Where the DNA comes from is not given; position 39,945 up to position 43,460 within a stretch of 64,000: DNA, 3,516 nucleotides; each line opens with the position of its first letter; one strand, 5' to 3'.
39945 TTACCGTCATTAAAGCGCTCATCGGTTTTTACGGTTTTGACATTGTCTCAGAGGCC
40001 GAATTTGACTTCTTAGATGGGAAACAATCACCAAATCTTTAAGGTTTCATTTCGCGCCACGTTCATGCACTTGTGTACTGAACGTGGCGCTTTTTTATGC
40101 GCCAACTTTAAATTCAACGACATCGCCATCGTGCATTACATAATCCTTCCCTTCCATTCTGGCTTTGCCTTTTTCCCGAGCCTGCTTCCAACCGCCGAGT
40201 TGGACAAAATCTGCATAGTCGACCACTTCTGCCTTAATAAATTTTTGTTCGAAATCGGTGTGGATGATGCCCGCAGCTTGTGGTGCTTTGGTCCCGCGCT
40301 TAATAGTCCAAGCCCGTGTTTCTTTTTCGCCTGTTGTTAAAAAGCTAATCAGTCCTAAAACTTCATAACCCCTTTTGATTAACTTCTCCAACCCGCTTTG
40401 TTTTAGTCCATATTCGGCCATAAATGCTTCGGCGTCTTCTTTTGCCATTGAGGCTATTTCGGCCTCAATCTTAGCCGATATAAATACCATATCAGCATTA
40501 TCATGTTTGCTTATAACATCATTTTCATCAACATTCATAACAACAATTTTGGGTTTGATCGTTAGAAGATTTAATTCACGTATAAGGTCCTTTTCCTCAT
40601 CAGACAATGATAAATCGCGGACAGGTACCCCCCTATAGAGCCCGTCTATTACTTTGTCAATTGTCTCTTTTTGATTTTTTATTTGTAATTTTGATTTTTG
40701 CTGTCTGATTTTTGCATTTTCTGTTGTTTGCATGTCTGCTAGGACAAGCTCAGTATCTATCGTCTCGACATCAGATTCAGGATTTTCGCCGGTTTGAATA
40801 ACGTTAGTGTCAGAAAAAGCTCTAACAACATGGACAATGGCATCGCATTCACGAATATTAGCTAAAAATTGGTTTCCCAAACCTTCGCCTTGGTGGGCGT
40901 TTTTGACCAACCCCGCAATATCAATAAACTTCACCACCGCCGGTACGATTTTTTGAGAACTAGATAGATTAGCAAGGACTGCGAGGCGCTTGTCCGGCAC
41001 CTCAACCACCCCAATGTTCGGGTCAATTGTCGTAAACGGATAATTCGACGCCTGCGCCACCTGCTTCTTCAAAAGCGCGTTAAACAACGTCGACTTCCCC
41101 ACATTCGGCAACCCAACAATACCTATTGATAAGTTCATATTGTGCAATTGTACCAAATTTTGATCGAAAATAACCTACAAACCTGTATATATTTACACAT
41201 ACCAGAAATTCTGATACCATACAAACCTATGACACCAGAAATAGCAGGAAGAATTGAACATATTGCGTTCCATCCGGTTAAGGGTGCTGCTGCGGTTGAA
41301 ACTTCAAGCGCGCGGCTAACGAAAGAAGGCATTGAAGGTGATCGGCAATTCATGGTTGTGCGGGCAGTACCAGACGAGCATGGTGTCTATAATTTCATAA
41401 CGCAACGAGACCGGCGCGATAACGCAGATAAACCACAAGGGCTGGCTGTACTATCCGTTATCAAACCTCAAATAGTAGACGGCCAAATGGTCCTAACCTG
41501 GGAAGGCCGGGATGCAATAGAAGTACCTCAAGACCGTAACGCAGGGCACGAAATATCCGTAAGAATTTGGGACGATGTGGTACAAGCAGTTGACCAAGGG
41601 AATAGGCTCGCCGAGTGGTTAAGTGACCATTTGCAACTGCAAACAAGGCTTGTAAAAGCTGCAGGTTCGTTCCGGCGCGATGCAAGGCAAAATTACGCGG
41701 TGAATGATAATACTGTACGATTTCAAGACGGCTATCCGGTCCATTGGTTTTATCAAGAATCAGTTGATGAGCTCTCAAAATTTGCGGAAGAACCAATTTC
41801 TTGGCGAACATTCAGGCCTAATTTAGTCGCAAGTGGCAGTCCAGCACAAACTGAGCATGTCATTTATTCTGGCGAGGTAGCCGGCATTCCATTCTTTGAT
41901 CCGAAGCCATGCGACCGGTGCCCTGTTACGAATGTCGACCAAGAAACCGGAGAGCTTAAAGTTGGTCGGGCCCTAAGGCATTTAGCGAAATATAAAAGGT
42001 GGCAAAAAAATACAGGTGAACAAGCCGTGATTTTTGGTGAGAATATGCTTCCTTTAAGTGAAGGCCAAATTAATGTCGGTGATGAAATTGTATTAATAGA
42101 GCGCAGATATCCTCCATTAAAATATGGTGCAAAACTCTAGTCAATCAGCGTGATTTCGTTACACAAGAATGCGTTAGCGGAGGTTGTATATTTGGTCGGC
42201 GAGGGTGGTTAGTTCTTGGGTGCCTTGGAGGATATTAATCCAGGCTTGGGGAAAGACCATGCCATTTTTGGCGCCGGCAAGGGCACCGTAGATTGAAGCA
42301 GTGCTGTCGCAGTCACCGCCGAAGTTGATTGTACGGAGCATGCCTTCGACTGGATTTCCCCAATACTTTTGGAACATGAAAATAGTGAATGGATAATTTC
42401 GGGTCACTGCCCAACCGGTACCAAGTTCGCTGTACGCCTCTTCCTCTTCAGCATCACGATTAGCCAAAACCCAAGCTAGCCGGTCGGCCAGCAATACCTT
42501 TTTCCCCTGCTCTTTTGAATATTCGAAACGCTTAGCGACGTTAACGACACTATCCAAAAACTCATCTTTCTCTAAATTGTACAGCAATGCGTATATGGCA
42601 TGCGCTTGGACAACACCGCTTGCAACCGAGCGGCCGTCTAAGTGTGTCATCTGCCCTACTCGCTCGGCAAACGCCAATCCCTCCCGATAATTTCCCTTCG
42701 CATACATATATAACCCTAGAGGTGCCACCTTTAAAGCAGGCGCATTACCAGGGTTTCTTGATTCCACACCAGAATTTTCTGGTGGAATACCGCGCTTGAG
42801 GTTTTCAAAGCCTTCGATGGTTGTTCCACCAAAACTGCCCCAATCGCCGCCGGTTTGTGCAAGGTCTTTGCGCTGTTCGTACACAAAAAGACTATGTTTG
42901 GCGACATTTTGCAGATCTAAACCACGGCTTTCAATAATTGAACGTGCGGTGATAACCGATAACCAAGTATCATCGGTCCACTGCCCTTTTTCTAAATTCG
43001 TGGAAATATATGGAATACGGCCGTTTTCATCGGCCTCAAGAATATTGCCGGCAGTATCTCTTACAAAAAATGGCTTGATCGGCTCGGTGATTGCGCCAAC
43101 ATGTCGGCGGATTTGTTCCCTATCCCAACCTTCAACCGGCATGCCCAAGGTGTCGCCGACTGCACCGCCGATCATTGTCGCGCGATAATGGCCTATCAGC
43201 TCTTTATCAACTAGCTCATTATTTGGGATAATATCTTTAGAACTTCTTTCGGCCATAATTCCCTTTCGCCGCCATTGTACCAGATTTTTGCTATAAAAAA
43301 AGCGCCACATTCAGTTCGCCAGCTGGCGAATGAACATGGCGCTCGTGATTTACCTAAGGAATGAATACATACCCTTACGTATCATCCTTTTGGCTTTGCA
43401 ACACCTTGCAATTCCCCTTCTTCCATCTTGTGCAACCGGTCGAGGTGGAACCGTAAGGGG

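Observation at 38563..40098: Tandem triplicated ~110-aa ORFan family plus a fourth gene, inserted between rpsF-ssb-rpsR and ychF with its own promoter and terminator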

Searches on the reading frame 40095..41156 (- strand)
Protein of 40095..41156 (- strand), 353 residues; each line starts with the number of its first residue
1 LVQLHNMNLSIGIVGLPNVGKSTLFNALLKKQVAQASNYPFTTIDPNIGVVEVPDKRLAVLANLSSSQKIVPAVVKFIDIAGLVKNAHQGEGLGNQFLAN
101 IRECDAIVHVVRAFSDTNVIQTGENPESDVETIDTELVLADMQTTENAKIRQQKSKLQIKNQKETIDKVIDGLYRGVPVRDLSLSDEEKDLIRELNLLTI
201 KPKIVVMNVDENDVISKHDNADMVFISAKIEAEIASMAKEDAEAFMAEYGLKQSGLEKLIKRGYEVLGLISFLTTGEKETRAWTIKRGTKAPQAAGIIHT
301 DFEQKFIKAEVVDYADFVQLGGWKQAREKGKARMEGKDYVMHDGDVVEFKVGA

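Call 15: search_protein_families(library=pfam, proteins=[window:40095-41156:-], max_evalue=0.001)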
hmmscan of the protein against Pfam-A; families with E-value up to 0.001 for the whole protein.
window:40095-41156:- (353 aa): 4 families
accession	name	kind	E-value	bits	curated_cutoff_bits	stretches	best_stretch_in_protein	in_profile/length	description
PF06071.19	YchF-GTPase_C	-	5.5e-37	126.2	27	1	269-351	1-83/84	Protein of unknown function (DUF933)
PF01926.29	MMR_HSR1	-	2.6e-26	92.4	21.9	1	11-114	2-85/113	50S ribosome-binding GTPase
PF02421.24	FeoB_N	-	2.1e-07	31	27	1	11-60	3-51/156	Ferrous iron transport protein B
PF00350.29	Dynamin_N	-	0.00019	22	27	0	11-42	1-32/168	Dynamin family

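Call 21: find_related_loci(query=window:40098-41156:-, collection=genome_contigs, flank=10000)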
Query window:40098-41156:- (353 aa) in genome_contigs; peptide patterns used: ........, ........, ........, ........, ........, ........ (x = any residue, [..] = any of these).
600 stretches matched a pattern (row limit reached: there are more); 586 encode a relative of the query (tblastn E <= 1e-3); the best 80 are kept; 80 distinct loci.
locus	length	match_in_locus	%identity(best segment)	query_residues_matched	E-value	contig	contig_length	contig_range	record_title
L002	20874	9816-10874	55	6-349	4e-121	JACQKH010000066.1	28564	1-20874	MAG: Candidatus Kerfeldbacteria bacterium isolate NC_groundwater_1172_Ag_S-0.1um_55_34 S_p1_S3_coassembly_k141_2058811,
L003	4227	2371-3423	54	7-350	6e-121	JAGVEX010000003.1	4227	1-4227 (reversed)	MAG: bacterium isolate DeMMO2_23 c_000000024956, whole genome shotgun sequence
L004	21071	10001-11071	54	6-349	2e-118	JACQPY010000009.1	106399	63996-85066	MAG: Candidatus Kerfeldbacteria bacterium isolate NC_groundwater_1319_Ag_S-0.2um_58_88 S_p2_S4_coassembly_k141_1887987,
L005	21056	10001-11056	54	9-350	7e-115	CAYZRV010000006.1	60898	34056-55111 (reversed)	MAG TPA_asm: uncultured Aquiluna sp. isolate SRP319275_co3_102 genome assembly, contig: NODE_655_length_60898_cov_15.510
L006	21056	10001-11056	53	9-350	1e-114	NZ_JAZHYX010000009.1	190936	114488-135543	Agromyces sp. CCNWLW203 scaffold9, whole genome shotgun sequence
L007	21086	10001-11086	53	9-350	1e-114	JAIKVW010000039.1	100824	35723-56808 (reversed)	MAG: Lachnospiraceae bacterium isolate RUI412 k141_9196770_flag=1_multi=13.0000_len=100824, whole genome shotgun sequenc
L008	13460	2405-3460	54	9-350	1e-114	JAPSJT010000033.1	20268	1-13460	MAG: Agromyces sp. isolate RM56_bin.052 NODE_1659_length_20268_cov_40.558364, whole genome shotgun sequence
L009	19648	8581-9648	54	7-350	4e-114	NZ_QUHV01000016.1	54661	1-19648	Collinsella sp. AF08-23 AF08-23.Scaf16, whole genome shotgun sequence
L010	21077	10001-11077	52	2-350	1e-113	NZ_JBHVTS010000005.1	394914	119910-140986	Agromyces sp. NPDC058126 NPDC058126_T29_F10.ctg-0005, whole genome shotgun sequence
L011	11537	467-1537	52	4-353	1e-113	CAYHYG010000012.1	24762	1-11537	MAG TPA_asm: uncultured Gammaproteobacteria bacterium isolate ERP119705_co16_30 genome assembly, contig: NODE_1587_lengt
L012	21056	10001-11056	53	9-350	1e-113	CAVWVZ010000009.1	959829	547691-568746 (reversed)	MAG: uncultured Actinomycetota bacterium isolate MFD00962.bin.1.289 genome assembly, contig: contig_57222, whole genome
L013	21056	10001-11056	53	9-350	5e-113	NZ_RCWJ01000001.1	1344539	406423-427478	Mycetocola zhadangensis strain ZD1-4 Scaffold1, whole genome shotgun sequence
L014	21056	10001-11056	53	9-350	8e-113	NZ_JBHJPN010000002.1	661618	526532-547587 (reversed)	Agromyces sp. NPDC056389 NPDC056389_384_A10.ctg-0002, whole genome shotgun sequence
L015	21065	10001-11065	52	6-350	1e-112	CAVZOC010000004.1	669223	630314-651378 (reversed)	MAG: uncultured Actinomycetota bacterium isolate MFD01721.bin.1.117 genome assembly, contig: contig_20561, whole genome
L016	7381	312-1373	54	9-350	9e-113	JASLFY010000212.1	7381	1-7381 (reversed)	MAG: Yimella sp. isolate SHSU.bins.384 k141_17692950, whole genome shotgun sequence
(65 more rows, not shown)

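Call 43: find_homologous_proteins(query=window:40098-41156:-, max_evalue=1e-80)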
Query window:40098-41156:- (353 aa): 7978 proteins with E <= 1e-80 among 8000 candidates; the best 120 are listed.
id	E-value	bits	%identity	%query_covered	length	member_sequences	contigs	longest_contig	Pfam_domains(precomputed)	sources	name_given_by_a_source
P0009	1.1e-220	749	100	98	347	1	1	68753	PF01926.30,PF02421.25,PF06071.20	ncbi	-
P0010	9.0e-159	546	72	98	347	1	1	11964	PF01926.30,PF02421.25,PF06071.20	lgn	-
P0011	3.9e-154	531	71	98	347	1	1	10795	PF01926.30,PF02421.25,PF06071.20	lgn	-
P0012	8.2e-149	513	69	98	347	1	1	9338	PF01926.30,PF02421.25,PF06071.20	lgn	-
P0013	1.7e-147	509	68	98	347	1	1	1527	PF01926.30,PF02421.25,PF06071.20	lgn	-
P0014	6.2e-146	504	68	98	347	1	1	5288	PF01926.30,PF02421.25,PF06071.20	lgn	-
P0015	3.6e-142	491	65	99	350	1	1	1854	PF01926.30,PF02421.25,PF06071.20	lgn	-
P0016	2.7e-130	452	63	97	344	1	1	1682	PF01926.30,PF02421.25,PF06071.20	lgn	-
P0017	3.1e-127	442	62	97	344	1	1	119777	PF01926.30,PF02421.25,PF06071.20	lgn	-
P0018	2.3e-125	436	57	98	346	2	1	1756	PF01926.30,PF02421.25,PF06071.20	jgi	-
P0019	8.7e-123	428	57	98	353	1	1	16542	PF01926.30,PF02421.25,PF06071.20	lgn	-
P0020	1.1e-121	424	55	98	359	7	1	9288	PF01926.30,PF02421.25,PF06071.20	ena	-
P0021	1.4e-120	420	56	98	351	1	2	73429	PF01926.30,PF02421.25,PF06071.20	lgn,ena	-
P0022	2.0e-120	420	58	98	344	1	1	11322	PF01926.30,PF02421.25,PF06071.20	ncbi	-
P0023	2.4e-120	419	58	98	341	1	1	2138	PF01926.30,PF02421.25,PF06071.20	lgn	-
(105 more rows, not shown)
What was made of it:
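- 40095..41156 (-): ychF, right boundary of the variable slot. The start used in the public record is probably at 41138, giving 347 aa. Calls 15, 43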

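Call 44: find_encoding_contigs(protein=P0010, flank=10000, max_places=3)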
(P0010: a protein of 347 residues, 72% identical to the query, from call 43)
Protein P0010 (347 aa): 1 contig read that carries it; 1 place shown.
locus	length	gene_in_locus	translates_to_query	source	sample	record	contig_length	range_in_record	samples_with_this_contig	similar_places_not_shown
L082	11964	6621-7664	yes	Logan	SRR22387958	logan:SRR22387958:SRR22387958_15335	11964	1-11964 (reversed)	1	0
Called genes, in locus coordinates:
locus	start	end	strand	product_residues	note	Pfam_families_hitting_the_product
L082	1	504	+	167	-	?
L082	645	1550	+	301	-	-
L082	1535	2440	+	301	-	PF11721:Malectin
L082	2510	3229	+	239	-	-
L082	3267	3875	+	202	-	-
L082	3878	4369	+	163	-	PF08020:DUF1706 (weak), PF12867:DinB_2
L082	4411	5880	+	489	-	PF04545:Sigma70_r4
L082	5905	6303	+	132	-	-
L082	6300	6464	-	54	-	-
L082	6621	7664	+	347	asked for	PF01926:MMR_HSR1, PF02421:FeoB_N (weak), PF06071:YchF-GTPase_C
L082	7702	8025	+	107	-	-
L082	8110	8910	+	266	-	-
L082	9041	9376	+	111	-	PF01250:Ribosomal_S6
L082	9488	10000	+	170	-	PF00436:SSB, PF22657:SSB_1 (faint)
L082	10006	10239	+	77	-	PF01084:Ribosomal_S18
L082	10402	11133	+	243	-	-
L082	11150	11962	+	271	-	?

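Call 45: find_encoding_contigs(protein=P0011, flank=10000, max_places=3)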
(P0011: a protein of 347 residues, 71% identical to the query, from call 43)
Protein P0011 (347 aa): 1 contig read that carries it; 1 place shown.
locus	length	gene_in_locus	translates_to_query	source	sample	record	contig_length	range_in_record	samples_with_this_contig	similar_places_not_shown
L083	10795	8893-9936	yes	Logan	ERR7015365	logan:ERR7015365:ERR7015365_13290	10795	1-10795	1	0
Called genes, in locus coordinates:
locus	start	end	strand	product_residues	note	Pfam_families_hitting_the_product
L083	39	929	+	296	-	PF17773:UPF0176_N, PF00581:Rhodanese (weak), PF12368:Rhodanese_C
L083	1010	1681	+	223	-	PF01797:Y1_Tnp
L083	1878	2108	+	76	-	-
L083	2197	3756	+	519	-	PF13687:DUF4153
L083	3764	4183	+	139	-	PF01641:SelR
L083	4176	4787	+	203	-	-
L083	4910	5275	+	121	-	-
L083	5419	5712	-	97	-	-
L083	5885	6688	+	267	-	PF13521:AAA_28, PF09864:MliC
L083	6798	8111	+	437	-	PF24517:CBM96, PF06848:Disaggr_repeat (faint), PF16656:Pur_ac_phosph_N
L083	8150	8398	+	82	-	PF04014:MazE_antitoxin (weak)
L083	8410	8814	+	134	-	PF02661:Fic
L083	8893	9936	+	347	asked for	PF01926:MMR_HSR1, PF02421:FeoB_N, PF06071:YchF-GTPase_C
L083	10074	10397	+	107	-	PF01250:Ribosomal_S6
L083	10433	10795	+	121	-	?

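Call 46: find_encoding_contigs(protein=P0012, flank=10000, max_places=3)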
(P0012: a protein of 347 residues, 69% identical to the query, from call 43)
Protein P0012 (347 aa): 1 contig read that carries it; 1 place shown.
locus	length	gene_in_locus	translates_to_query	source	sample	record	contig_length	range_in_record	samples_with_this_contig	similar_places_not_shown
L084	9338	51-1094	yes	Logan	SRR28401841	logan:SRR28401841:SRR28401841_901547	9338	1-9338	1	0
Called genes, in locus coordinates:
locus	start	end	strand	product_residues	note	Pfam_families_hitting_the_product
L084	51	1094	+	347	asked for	PF01926:MMR_HSR1, PF02421:FeoB_N, PF06071:YchF-GTPase_C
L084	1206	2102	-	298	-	-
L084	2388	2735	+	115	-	PF01250:Ribosomal_S6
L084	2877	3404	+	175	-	PF00436:SSB, PF22657:SSB_1 (faint)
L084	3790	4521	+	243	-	-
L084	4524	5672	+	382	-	PF25984:BSH_YknX (faint)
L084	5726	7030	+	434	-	PF22694:CtpB_N-like, PF00595:PDZ, PF13180:PDZ_2, PF17820:PDZ_6, PF03572:Peptidase_S41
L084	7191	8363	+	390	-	PF00089:Trypsin, PF13365:Trypsin_2, PF00595:PDZ, PF13180:PDZ_2, PF17820:PDZ_6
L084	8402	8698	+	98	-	PF02604:PhdYeFM_antitox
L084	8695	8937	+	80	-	PF05016:ParE_toxin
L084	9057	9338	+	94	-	?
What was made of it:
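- Relatives carry TA-type genes near the same neighbourhood: MazE-like plus Fic in L083, and Phd plus ParE in L084 (calls 45, 46).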

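Call 47: find_encoding_contigs(protein=P0017, flank=10000, max_places=3)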
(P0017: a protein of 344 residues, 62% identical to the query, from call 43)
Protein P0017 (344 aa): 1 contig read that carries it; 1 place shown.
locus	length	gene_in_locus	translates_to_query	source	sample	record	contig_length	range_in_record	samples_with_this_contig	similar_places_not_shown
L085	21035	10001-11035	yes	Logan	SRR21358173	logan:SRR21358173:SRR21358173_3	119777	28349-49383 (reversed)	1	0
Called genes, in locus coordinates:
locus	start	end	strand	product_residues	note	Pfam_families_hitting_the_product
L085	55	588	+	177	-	-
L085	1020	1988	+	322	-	PF10546:P63C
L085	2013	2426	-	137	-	PF12760:Zn_ribbon_IS1595 (weak)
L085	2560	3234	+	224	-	-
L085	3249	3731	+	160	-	-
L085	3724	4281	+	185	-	-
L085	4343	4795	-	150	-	-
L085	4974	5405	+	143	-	-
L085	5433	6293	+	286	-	-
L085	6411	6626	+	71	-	-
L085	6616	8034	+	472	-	-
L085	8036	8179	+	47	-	-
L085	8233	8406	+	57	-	PF12728:HTH_17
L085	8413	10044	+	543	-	PF00239:Resolvase, PF07508:Recombinase, PF13408:Zn_ribbon_recom (weak)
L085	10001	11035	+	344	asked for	PF01926:MMR_HSR1, PF02421:FeoB_N (weak), PF06071:YchF-GTPase_C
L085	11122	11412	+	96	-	PF01250:Ribosomal_S6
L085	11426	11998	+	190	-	PF00436:SSB, PF22657:SSB_1 (weak)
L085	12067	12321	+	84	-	PF01084:Ribosomal_S18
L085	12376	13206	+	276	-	-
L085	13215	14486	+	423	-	PF22694:CtpB_N-like (weak), PF00595:PDZ, PF13180:PDZ_2, PF17820:PDZ_6, PF03572:Peptidase_S41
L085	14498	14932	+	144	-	PF01281:Ribosomal_L9_N, PF03948:Ribosomal_L9_C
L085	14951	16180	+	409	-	PF00089:Trypsin, PF13365:Trypsin_2, PF14685:PDZ_Tricorn (faint), PF00595:PDZ (weak), PF13180:PDZ_2, PF17820:PDZ_6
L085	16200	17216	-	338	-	PF03462:PCRF, PF00472:RF-1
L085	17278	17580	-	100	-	PF01197:Ribosomal_L31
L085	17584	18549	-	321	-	PF06027:SLC35F (weak), PF00892:EamA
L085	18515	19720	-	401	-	PF13393:tRNA-synt_His, PF00587:tRNA-synt_2b, PF03129:HGTP_anticodon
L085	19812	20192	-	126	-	-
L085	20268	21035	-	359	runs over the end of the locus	PF00155:Aminotran_1_2, PF01041:DegT_DnrJ_EryC1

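Call 51: find_encoding_contigs(protein=P0014, flank=10000, max_places=3)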
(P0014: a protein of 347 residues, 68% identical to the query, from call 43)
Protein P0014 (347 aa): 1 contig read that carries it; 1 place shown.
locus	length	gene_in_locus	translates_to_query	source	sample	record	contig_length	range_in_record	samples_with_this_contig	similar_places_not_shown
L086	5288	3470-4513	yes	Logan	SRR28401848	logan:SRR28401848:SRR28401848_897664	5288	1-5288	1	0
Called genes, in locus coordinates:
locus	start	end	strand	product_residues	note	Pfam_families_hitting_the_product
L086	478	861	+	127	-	-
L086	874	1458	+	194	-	-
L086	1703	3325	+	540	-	PF01743:PolyA_pol, PF12627:PolyA_pol_RNAbd, PF01966:HD (weak)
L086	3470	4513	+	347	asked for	PF01926:MMR_HSR1, PF02421:FeoB_N (weak), PF06071:YchF-GTPase_C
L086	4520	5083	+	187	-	-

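Call 56: search_protein_families(library=pfam, proteins=[L082:7702-8025:+, L082:8110-8910:+, L084:1206-2102:-, L086:4520-5083:+], max_evalue=0.01)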
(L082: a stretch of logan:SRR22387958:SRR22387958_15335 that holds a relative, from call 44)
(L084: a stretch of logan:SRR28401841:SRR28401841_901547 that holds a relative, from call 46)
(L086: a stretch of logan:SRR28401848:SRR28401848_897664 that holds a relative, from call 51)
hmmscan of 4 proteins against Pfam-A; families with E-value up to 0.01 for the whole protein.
L082:7702-8025:+ (107 aa): 0 families

L082:8110-8910:+ (266 aa): 0 families

L084:1206-2102:- (298 aa): 1 family
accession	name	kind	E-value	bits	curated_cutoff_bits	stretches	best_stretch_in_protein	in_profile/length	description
PF03009.23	GDPD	-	0.003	18.1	23.6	1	95-270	16-175/244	Glycerophosphoryl diester phosphodiesterase family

L086:4520-5083:+ (187 aa): 0 families

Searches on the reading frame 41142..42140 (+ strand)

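Call 15: search_protein_families(library=pfam, proteins=[window:41142-42140:+], max_evalue=0.001)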
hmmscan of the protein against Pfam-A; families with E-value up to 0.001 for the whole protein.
window:41142-42140:+ (332 aa): 2 families
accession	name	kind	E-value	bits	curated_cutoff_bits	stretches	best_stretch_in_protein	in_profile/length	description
PF03476.21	MOSC_N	-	4.7e-16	59.1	25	1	36-165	2-117/119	MOSC N-terminal beta barrel domain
PF03473.23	MOSC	-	4.7e-12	46.4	22.7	1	190-316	2-119/120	MOSC domain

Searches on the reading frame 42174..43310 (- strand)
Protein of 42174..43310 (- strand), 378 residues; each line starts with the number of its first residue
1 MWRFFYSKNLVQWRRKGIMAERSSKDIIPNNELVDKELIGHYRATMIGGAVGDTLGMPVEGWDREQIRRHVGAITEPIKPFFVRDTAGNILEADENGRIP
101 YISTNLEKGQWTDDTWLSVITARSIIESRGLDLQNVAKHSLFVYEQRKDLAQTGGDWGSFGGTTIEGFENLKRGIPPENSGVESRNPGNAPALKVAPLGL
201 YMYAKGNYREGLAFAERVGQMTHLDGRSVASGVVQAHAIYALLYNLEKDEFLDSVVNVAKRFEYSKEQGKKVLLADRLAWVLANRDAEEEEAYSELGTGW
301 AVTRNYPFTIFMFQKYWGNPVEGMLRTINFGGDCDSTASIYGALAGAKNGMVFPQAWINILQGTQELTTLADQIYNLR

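Call 15: search_protein_families(library=pfam, proteins=[window:42174-43310:-], max_evalue=0.001)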
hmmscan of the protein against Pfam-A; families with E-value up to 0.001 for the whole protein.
window:42174-43310:- (378 aa): 1 family
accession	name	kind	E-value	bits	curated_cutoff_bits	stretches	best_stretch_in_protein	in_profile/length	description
PF03747.19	ADP_ribosyl_GH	-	1.3e-57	196.1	26.2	1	45-351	2-281/287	ADP-ribosylglycohydrolase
